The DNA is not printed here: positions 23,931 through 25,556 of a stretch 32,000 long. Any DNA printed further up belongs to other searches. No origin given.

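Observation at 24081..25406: Atypical soluble diadenylate-cyclase-domain protein with an unknown ~230-aa N-terminal domain and an insertion inside the DAC fold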

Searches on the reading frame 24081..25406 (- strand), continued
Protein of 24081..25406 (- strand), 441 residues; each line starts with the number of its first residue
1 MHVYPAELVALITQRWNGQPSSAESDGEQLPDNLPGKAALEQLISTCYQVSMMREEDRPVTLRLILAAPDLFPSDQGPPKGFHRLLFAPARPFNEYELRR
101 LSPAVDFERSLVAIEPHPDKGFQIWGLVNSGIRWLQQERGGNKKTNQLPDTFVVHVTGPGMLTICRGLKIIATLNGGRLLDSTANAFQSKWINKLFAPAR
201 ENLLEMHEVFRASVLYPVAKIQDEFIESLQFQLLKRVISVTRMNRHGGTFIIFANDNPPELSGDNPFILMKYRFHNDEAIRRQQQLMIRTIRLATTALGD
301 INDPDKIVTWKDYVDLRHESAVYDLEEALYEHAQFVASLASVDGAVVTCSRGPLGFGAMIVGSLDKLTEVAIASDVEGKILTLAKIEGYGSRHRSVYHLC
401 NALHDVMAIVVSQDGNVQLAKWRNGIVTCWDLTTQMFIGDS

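Call 28: find_related_loci(query=A1, collection=genome_contigs, flank=8000)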
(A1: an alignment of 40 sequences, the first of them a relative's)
Query A1 (441 aa) in genome_contigs; peptide patterns used: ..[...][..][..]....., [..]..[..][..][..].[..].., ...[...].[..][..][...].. (x = any residue, [..] = any of these).
600 stretches matched a pattern (row limit reached: there are more); 585 encode a relative of the query (tblastn E <= 1e-3); the best 80 are kept; 80 distinct loci.
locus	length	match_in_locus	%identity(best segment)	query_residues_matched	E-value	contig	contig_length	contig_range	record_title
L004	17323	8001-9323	87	1-441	0e+0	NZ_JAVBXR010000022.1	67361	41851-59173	MAG: Desulfobulbus sp. isolate GS12 331, whole genome shotgun sequence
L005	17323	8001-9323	83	1-441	0e+0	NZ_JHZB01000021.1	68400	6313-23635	Desulfobulbus elongatus DSM 2908 Q362DRAFT_scaffold00020.20_C, whole genome shotgun sequence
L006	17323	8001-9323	83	1-441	0e+0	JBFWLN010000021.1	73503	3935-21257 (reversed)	MAG: Desulfobulbus sp. isolate CA_2019_NHSR_67 NODE_963_length_73503_cov_14.947994_NHSR, whole genome shotgun sequence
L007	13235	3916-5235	83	1-441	0e+0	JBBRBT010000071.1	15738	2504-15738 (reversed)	MAG: Desulfobulbales bacterium isolate Co_metawrap_2357 Cmw_2357_k141_505500_length_15738_cov_10.9974, whole genome shot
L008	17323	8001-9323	83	1-441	0e+0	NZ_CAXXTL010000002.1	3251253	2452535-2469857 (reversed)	MAG: uncultured Desulfobulbus sp. isolate 488ba005-bef4-404b-a7aa-59c4f49eb36e contig_2, whole genome shotgun sequence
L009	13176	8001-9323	82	1-441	0e+0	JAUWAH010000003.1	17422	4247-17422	MAG: Desulfobulbus sp. isolate CSMAG_1289 CSMAG_1289_k141_953541_length_17422_cov_6.0000, whole genome shotgun sequence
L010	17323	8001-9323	81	1-441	0e+0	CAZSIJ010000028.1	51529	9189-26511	MAG TPA_asm: uncultured Desulfobulbus sp. isolate binchicken_co2_65 genome assembly, contig: NODE_363_length_51529_cov_1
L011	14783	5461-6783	82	1-441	0e+0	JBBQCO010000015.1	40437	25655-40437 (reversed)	MAG: Desulfobulbales bacterium isolate Co_metawrap_1229 Cmw_1229_k141_25990681_length_40437_cov_12.0000, whole genome sh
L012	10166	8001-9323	81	1-441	0e+0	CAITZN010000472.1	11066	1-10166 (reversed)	uncultured bacterium isolate LJ_bin-4625 genome assembly, contig: bin-4625:472/734, whole genome shotgun sequence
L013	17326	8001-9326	83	1-441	0e+0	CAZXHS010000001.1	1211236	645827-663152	MAG TPA_asm: uncultured Desulfobulbus sp. isolate SRP220891_co1_493 genome assembly, contig: NODE_1_length_1211236_cov_1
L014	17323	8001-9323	82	1-441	0e+0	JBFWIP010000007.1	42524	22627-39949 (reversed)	MAG: Desulfobulbus sp. isolate CA_2019_NHSR_108 NODE_2180_length_42524_cov_20.275821_NHSR, whole genome shotgun sequence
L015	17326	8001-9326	80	1-441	0e+0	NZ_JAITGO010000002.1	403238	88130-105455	MAG: Desulfobulbus sp. isolate Pc512_bin139 k119_956990, whole genome shotgun sequence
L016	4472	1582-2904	80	1-441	0e+0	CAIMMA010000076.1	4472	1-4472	uncultured bacterium isolate Loclat_bin-10882 genome assembly, contig: bin-10882:076/819, whole genome shotgun sequence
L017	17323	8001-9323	81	1-441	0e+0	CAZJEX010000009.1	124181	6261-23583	MAG TPA_asm: uncultured Desulfobulbus sp. isolate SRP302447_co4_640 genome assembly, contig: NODE_497_length_124181_cov_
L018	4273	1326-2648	80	1-441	0e+0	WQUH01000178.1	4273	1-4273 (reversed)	MAG: Proteobacteria bacterium isolate Cu122P5bin24 JGI20166J26741_11675263, whole genome shotgun sequence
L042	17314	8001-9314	67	1-440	0e+0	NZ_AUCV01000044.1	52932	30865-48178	Desulfogranum japonicum DSM 18378 G493DRAFT_scaffold00038.38_C, whole genome shotgun sequence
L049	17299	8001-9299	45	1-431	3e-123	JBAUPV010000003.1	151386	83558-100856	MAG: Desulfobaccales bacterium isolate MFD09440_ilm_asm_bin37 k127_80073, whole genome shotgun sequence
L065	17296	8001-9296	44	2-431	1e-113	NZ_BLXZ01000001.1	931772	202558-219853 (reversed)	Geomonas limicola strain Red745 sequence01, whole genome shotgun sequence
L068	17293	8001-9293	43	2-431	1e-112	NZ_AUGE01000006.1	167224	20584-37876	Citrifermentans bremense R1 K419DRAFT_scaffold00005.5_C, whole genome shotgun sequence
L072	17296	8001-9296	43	2-431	5e-111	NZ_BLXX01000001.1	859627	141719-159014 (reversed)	Geomonas silvestris strain Red330 sequence01, whole genome shotgun sequence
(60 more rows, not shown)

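Call 29: predict_structure(alignment_id=A1)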
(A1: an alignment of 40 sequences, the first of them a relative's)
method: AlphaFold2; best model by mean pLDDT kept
length: 441 residues; sequences in the alignment: 40
mean_pLDDT: 85.0   pTM: 0.76
mean pLDDT of the five models: 85.0, 84.2, 82.7, 82.4, 81.3
residues with pLDDT >= 90: 187; 70-90: 201; 50-70: 45; < 50: 8
segments of 3 or more residues with pLDDT < 50: 23-26, 439-441
pLDDT, mean of each block of 10 residues (from residue 1): 83 83 51 84 95 86 93 83 91 95 86 92 93 62 65 89 85 81 73 88 94 94 89 87 87 85 79 84 92 93 91 80 85 92 91 91 78 85 87 91 92 86 92 63 35
secondary structure, 60 per line:
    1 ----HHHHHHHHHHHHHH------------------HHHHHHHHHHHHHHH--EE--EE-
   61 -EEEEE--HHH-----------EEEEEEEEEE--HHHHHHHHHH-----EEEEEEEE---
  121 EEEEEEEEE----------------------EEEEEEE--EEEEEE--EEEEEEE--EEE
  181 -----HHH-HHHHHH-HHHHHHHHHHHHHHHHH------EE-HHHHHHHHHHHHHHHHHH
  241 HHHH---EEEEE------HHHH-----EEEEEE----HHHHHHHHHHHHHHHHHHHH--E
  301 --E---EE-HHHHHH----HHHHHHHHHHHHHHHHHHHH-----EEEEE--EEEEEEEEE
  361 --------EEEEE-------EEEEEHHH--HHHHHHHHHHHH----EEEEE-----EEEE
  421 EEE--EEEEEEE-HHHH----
elements in order: H5-18 H37-51 E62-66 E83-92 H95-104 E110-117 E121-129 E152-158 E161-166 E169-175 E178-180 H190-195 H197-213 H223-244 E248-252 H259-262 E268-273 H278-297 H310-315 H320-339 E345-349 E352-360 E369-373 E381-385 H391-402 E407-411 E417-423 E426-432 H434-437

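Call 33: fold_search(model_id=the predicted structure, library=pdb)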
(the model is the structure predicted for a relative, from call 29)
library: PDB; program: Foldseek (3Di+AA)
matches with E <= 10: 189; with E <= 0.001: 1
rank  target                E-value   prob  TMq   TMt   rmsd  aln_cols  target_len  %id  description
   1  8ofj_B                8.9e-04  1.00  0.23  0.59   8.3       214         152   14  Mycoplasma pneumoniae CdaM (released 2023-06-21)
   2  8c4j_B                1.4e-03  1.00  0.23  0.58  11.4       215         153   14  CdaA-compound 4 complex (released 2023-06-07)
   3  8ofj_A                1.6e-03  1.00  0.23  0.60   8.9       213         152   14  Mycoplasma pneumoniae CdaM (released 2023-06-21)
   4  8c4n_B                2.3e-03  1.00  0.23  0.54  11.4       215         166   16  CdaA-AMP complex (released 2023-06-07)
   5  8ogn_A                2.4e-03  1.00  0.20  0.53  12.8       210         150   12  PanDDA analysis group deposition -- CdaA in complex with fragment F2X-Entry A09 (released 2024-03-27)
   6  8ogo_A                2.7e-03  1.00  0.20  0.52  13.3       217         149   13  PanDDA analysis group deposition -- CdaA in complex with fragment F2X-Entry A12 (released 2024-03-27)
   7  6hvm_B                2.9e-03  1.00  0.23  0.57   6.4       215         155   14  Structural characterization of CdaA-APO (released 2019-06-05)
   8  8ogk_A                3.2e-03  1.00  0.22  0.56  12.4       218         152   14  Crystal structure of CdaA from Bacillus subtilis co-crystallized with DMSO (released 2024-03-27)
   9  8ogk_B                3.4e-03  1.00  0.20  0.50  11.9       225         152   14  Crystal structure of CdaA from Bacillus subtilis co-crystallized with DMSO (released 2024-03-27)
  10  8ohf_B                3.8e-03  1.00  0.20  0.53  12.5       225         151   13  PanDDA analysis group deposition -- CdaA in complex with fragment F2X-Entry F04 (released 2024-04-03)
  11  9y4s_B                4.0e-03  1.00  0.21  0.26   5.2       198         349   13  Crystal structure of DNA integrity scanning protein (DisA) from Mycobacterium tuberculosis in complex with cyclic di-A (released 2025-09-17)
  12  8ogm_B                4.0e-03  1.00  0.22  0.56  12.5       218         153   13  Crystal structure of CdaA from Bacillus subtilis (released 2024-03-27)
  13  8ogo_B                4.0e-03  1.00  0.22  0.56  12.3       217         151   13  PanDDA analysis group deposition -- CdaA in complex with fragment F2X-Entry A12 (released 2024-03-27)
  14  2fb5_A                4.2e-03  1.00  0.22  0.46  12.4       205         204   14  Structural Genomics; The crystal structure of the hypothetical membrane spanning protein from Bacillus cereus (released 2006-01-24)
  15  8ohk_A                4.2e-03  1.00  0.20  0.54  12.6       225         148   12  PanDDA analysis group deposition -- CdaA in complex with fragment F2X-Entry H01 (released 2024-04-03)
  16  9y4s_F                4.4e-03  1.00  0.21  0.29   5.1       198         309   13  Crystal structure of DNA integrity scanning protein (DisA) from Mycobacterium tuberculosis in complex with cyclic di-A (released 2025-09-17)
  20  6hvm_A                5.3e-03  0.99  0.20  0.48  12.8       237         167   14  Structural characterization of CdaA-APO (released 2019-06-05)
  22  4rv7_B                6.2e-03  0.99  0.20  0.49  12.9       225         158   14  Characterization of an essential diadenylate cyclase (released 2015-01-28)
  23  4rv7_C                6.2e-03  0.99  0.20  0.48  12.9       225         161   14  Characterization of an essential diadenylate cyclase (released 2015-01-28)
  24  9y4s_E                6.6e-03  1.00  0.21  0.28   4.8       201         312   13  Crystal structure of DNA integrity scanning protein (DisA) from Mycobacterium tuberculosis in complex with cyclic di-A (released 2025-09-17)
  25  8c4j_A                6.6e-03  0.99  0.20  0.51  12.5       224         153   13  CdaA-compound 4 complex (released 2023-06-07)
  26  4yxm_A                7.7e-03  1.00  0.24  0.29   6.3       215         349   13  Structure of Thermotoga maritima DisA D75N mutant with reaction product c-di-AMP (released 2015-06-03)
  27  4rv7_D                7.7e-03  0.99  0.20  0.50  12.8       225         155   15  Characterization of an essential diadenylate cyclase (released 2015-01-28)
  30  9y4s_A                8.6e-03  1.00  0.21  0.26   5.2       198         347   13  Crystal structure of DNA integrity scanning protein (DisA) from Mycobacterium tuberculosis in complex with cyclic di-A (released 2025-09-17)
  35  4rv7_A                9.1e-03  0.99  0.20  0.49  12.8       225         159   14  Characterization of an essential diadenylate cyclase (released 2015-01-28)
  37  6gyw_A                1.0e-02  0.99  0.20  0.52  12.5       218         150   10  Crystal structure of DacA from Staphylococcus aureus (released 2019-01-23)
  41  9y4s_D                1.4e-02  1.00  0.21  0.26   5.2       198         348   13  Crystal structure of DNA integrity scanning protein (DisA) from Mycobacterium tuberculosis in complex with cyclic di-A (released 2025-09-17)
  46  6gyw_B                1.6e-02  0.99  0.22  0.57  12.3       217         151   12  Crystal structure of DacA from Staphylococcus aureus (released 2019-01-23)
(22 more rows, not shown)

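Call 35: search_solved_structures(query=A1, max_evalue=10, show_alignments=4)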
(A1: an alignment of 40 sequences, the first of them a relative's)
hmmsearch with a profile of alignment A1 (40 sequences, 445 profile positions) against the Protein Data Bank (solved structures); distinct sequences matched with E-value up to 10: 4.
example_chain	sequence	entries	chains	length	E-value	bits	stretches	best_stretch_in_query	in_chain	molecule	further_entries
7zw9_A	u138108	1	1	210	0.94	11.3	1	336-385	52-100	Bacterial transferase hexapeptide family protein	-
8ofo_AAA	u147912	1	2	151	1.1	11.1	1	391-419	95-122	Diadenylate cyclase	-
8ogk_A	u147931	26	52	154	1.2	10.9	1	389-425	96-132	Cyclic di-AMP synthase CdaA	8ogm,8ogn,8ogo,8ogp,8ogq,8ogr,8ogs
9g0g_A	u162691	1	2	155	1.3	10.9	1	389-425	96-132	Cyclic di-AMP synthase CdaA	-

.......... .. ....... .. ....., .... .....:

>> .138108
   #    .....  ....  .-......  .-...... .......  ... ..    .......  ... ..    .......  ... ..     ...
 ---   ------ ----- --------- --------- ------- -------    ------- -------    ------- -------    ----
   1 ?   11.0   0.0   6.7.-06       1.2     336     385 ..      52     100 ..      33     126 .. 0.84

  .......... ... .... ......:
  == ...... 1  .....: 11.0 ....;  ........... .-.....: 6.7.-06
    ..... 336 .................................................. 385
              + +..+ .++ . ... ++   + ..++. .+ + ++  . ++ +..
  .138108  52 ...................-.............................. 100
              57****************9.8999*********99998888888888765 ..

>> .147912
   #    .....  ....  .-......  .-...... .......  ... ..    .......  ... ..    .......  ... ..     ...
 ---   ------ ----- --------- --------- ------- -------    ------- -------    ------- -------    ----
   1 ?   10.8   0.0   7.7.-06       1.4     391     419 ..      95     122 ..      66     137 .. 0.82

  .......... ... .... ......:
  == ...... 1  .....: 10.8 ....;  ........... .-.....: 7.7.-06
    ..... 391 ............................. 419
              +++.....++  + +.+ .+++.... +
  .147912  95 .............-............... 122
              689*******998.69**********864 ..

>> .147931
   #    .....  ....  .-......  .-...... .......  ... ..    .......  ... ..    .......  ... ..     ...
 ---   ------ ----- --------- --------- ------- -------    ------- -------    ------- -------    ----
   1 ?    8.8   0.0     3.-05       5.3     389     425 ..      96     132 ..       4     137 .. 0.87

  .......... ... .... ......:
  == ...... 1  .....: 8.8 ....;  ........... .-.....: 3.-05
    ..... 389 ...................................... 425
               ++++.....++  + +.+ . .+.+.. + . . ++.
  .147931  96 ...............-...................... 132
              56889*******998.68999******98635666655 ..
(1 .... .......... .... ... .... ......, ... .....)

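Call 44: search_protein_families(library=pfam, proteins=[P0059, P0082, P0083, P0088, P0090, P0093, P0104, P0116, P0117, P0110], max_evalue=0.01)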
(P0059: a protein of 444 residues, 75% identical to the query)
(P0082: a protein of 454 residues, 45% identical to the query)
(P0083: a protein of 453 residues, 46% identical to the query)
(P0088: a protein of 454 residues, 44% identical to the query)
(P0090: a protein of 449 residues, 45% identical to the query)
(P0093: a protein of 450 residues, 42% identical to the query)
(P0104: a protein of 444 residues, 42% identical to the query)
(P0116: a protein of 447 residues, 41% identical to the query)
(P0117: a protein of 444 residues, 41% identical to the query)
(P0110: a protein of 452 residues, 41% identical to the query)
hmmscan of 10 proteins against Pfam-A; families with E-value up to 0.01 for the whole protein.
P0059 (444 aa): 2 families
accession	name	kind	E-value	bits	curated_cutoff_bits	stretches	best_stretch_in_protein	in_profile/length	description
PF21751.2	DACNV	-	1.9e-29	102.2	27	1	34-131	3-97/98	Probable sensor domain DACNV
PF02457.21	DAC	-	2.2e-05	24.4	27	1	386-424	77-115/119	DisA bacterial checkpoint controller nucleotide-binding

P0082 (454 aa): 2 families
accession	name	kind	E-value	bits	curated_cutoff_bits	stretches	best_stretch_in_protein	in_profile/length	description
PF21751.2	DACNV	-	7.8e-32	109.8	27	1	46-143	4-98/98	Probable sensor domain DACNV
PF02457.21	DAC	-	2.4e-07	30.8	27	1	371-435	56-115/119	DisA bacterial checkpoint controller nucleotide-binding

P0083 (453 aa): 2 families
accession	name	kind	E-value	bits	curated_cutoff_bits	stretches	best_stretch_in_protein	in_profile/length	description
PF21751.2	DACNV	-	7.1e-32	109.9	27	1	45-141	4-97/98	Probable sensor domain DACNV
PF02457.21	DAC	-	1.5e-07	31.4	27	1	370-434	56-115/119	DisA bacterial checkpoint controller nucleotide-binding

P0088 (454 aa): 2 families
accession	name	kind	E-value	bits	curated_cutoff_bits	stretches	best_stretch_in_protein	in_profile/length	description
PF21751.2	DACNV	-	4.1e-33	113.9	27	1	45-143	3-98/98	Probable sensor domain DACNV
PF02457.21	DAC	-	6.8e-07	29.3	27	1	371-435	56-115/119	DisA bacterial checkpoint controller nucleotide-binding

P0090 (449 aa): 2 families
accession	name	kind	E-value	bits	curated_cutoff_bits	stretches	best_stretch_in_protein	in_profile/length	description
PF21751.2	DACNV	-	2.8e-30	104.8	27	1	41-139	3-98/98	Probable sensor domain DACNV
PF02457.21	DAC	-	1.2e-06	28.5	27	1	367-430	56-114/119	DisA bacterial checkpoint controller nucleotide-binding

P0093 (450 aa): 2 families
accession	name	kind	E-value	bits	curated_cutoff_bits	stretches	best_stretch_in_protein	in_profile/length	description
PF21751.2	DACNV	-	2.7e-32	111.3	27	1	35-133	3-98/98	Probable sensor domain DACNV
PF02457.21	DAC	-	2.2e-05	24.4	27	1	316-425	26-115/119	DisA bacterial checkpoint controller nucleotide-binding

P0104 (444 aa): 2 families
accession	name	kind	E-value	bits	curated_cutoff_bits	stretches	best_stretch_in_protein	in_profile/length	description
PF21751.2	DACNV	-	1.3e-30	105.9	27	1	37-134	4-98/98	Probable sensor domain DACNV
PF02457.21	DAC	-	2.4e-06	27.6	27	1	361-423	56-113/119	DisA bacterial checkpoint controller nucleotide-binding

P0116 (447 aa): 2 families
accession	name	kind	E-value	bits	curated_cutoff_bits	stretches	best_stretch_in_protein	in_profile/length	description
PF21751.2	DACNV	-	5.5e-28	97.5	27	1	39-135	4-97/98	Probable sensor domain DACNV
PF02457.21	DAC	-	9.8e-08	32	27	1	344-428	50-115/119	DisA bacterial checkpoint controller nucleotide-binding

P0117 (444 aa): 2 families
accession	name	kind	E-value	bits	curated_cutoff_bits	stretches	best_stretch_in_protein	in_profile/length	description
PF21751.2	DACNV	-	1.1e-31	109.3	27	1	36-132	4-97/98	Probable sensor domain DACNV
PF02457.21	DAC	-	1.8e-06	28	27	1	364-424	59-114/119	DisA bacterial checkpoint controller nucleotide-binding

P0110 (452 aa): 2 families
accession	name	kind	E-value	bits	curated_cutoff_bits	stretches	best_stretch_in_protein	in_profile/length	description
PF21751.2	DACNV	-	4.1e-30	104.3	27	1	45-140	5-97/98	Probable sensor domain DACNV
PF02457.21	DAC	-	1.6e-06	28.2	27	1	376-432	62-114/119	DisA bacterial checkpoint controller nucleotide-binding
